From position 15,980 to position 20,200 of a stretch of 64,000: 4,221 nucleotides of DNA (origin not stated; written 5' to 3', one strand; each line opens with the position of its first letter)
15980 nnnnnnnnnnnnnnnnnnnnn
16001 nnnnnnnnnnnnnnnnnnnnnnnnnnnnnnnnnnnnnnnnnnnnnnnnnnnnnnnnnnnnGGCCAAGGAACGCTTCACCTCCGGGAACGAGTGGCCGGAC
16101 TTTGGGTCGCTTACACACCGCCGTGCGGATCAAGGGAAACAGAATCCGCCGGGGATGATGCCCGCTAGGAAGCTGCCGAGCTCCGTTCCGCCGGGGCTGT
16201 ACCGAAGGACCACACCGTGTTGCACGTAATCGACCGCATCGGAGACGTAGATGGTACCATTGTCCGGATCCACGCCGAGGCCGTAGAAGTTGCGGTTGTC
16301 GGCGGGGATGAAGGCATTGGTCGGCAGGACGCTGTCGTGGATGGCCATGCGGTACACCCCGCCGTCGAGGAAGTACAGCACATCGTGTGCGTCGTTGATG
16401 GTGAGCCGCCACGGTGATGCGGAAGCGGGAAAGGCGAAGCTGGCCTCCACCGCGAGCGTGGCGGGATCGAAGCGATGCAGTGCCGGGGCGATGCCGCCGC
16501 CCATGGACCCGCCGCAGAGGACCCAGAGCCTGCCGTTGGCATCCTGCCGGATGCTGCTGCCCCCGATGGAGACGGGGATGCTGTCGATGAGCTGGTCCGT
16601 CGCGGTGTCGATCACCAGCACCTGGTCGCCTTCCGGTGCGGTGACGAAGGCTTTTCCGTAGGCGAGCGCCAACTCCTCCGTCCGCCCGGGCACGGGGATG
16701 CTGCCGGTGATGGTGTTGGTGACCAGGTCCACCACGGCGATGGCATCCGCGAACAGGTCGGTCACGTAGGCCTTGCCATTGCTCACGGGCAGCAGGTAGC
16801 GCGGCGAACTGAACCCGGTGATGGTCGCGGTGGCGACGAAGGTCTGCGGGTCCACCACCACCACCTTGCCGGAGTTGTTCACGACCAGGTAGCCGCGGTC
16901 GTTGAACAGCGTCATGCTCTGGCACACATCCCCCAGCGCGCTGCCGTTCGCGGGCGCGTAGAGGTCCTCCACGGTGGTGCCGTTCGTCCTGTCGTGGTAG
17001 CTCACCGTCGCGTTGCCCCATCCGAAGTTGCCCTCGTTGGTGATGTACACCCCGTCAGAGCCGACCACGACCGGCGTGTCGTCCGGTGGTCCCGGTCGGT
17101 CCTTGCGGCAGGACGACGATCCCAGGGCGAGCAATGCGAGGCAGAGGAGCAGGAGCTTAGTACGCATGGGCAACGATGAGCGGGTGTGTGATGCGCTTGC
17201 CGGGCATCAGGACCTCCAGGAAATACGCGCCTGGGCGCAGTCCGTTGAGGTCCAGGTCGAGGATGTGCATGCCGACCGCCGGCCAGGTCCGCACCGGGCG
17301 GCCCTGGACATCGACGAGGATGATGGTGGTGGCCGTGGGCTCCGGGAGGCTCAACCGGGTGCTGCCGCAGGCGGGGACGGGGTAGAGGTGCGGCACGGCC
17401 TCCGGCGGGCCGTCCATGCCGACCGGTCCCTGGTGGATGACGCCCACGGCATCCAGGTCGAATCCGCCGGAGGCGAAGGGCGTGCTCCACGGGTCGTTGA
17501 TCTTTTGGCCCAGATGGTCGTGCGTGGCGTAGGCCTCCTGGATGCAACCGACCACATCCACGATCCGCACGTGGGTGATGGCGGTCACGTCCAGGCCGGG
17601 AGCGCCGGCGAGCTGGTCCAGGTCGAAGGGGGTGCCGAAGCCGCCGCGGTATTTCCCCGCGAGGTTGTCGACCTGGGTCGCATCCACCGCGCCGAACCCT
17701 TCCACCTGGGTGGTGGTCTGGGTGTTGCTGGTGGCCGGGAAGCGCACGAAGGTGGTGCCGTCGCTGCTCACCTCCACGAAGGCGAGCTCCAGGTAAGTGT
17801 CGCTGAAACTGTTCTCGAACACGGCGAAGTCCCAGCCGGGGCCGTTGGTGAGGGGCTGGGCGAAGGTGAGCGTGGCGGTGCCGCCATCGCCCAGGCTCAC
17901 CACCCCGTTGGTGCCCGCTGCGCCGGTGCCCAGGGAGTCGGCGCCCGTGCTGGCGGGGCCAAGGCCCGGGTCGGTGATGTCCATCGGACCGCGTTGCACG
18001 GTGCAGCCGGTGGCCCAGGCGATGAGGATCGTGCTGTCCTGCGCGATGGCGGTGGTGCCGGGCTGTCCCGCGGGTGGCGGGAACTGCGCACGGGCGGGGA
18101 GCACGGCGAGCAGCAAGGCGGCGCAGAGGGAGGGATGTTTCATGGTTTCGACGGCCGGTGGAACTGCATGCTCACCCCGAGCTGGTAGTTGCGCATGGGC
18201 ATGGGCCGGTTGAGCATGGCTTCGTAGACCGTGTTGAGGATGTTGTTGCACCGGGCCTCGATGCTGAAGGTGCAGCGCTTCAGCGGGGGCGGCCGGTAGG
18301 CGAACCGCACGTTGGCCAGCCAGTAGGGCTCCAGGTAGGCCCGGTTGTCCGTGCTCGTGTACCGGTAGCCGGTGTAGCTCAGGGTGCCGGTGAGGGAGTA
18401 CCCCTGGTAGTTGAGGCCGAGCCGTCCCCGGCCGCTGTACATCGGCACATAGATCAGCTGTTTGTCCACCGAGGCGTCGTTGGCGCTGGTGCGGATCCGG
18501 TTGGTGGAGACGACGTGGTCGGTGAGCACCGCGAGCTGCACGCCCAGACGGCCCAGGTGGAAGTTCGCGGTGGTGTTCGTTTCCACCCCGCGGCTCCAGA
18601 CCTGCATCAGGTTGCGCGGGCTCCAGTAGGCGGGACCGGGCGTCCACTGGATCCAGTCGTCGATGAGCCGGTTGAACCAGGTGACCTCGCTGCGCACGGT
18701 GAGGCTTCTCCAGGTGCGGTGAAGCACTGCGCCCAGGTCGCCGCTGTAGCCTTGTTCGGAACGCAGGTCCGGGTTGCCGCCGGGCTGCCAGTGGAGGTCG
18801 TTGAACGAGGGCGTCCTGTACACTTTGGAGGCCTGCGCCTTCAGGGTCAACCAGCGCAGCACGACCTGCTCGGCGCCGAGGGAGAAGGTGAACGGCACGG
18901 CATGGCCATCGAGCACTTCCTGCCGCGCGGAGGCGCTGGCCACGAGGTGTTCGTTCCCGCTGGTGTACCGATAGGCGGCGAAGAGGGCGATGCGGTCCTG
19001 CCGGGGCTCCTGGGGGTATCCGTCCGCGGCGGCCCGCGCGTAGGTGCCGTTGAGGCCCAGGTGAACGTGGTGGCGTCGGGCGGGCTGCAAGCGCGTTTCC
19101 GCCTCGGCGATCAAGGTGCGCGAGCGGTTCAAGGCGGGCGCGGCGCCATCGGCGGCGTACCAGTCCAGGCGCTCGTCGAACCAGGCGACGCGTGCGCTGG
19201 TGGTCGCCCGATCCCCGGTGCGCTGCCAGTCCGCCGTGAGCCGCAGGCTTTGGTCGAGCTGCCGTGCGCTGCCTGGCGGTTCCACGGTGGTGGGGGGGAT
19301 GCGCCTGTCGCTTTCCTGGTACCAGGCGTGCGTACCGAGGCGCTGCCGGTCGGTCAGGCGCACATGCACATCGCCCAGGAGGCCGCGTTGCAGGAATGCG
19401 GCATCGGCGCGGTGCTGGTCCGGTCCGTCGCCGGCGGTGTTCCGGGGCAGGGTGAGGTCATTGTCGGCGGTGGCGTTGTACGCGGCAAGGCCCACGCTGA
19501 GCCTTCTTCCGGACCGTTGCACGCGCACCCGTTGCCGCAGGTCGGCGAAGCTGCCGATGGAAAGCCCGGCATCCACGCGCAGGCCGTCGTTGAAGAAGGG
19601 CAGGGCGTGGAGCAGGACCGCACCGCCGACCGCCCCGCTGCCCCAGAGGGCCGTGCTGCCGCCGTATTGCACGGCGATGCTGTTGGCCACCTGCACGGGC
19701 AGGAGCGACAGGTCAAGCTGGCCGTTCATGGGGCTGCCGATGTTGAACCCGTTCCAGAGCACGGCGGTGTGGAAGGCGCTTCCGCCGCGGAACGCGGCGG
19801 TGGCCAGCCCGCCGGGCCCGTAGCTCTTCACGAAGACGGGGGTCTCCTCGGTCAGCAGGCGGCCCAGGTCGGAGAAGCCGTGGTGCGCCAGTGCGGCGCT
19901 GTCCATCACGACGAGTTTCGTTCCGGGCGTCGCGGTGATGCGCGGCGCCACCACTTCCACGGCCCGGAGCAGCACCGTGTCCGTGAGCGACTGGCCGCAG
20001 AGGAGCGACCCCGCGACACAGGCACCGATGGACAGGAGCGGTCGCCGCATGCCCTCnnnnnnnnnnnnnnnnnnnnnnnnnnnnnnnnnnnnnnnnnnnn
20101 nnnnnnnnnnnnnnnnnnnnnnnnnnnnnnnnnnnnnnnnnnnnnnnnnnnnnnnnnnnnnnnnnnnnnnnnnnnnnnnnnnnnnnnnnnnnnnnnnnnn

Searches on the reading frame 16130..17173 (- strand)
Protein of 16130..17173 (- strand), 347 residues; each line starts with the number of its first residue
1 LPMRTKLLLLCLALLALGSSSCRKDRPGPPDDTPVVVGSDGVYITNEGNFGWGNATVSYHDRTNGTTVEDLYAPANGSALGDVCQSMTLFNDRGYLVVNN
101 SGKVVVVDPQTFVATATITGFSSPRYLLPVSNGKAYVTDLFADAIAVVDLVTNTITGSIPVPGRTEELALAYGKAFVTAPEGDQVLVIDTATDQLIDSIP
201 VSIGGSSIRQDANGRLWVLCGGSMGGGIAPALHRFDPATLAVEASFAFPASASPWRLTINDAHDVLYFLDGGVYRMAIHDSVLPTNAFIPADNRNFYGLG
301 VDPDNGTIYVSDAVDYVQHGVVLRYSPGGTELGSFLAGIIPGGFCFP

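Call 60: search_protein_families(library=pfam, proteins=[window:16130-17173:-], max_evalue=0.001)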
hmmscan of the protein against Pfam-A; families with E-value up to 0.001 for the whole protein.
window:16130-17173:- (347 aa): 1 family
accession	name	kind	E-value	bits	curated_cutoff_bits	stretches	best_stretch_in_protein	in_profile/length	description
PF16819.11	DUF5074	-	1.4e-28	100.5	27.2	1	40-314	1-312/353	Domain of unknown function (DUF5074)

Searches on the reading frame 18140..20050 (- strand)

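Call 60: search_protein_families(library=pfam, proteins=[window:18140-20050:-], max_evalue=0.001)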
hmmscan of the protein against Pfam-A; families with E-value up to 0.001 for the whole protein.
window:18140-20050:- (636 aa): 2 families
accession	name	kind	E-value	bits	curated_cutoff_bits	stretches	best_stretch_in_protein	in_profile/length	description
PF00593.30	TonB_dep_Rec_b-barrel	-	3.1e-26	93.7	27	1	224-604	38-436/436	TonB dependent receptor-like, beta-barrel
PF07715.20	Plug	-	7.9e-12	46.1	23.9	1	48-144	11-107/107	TonB-dependent Receptor Plug Domain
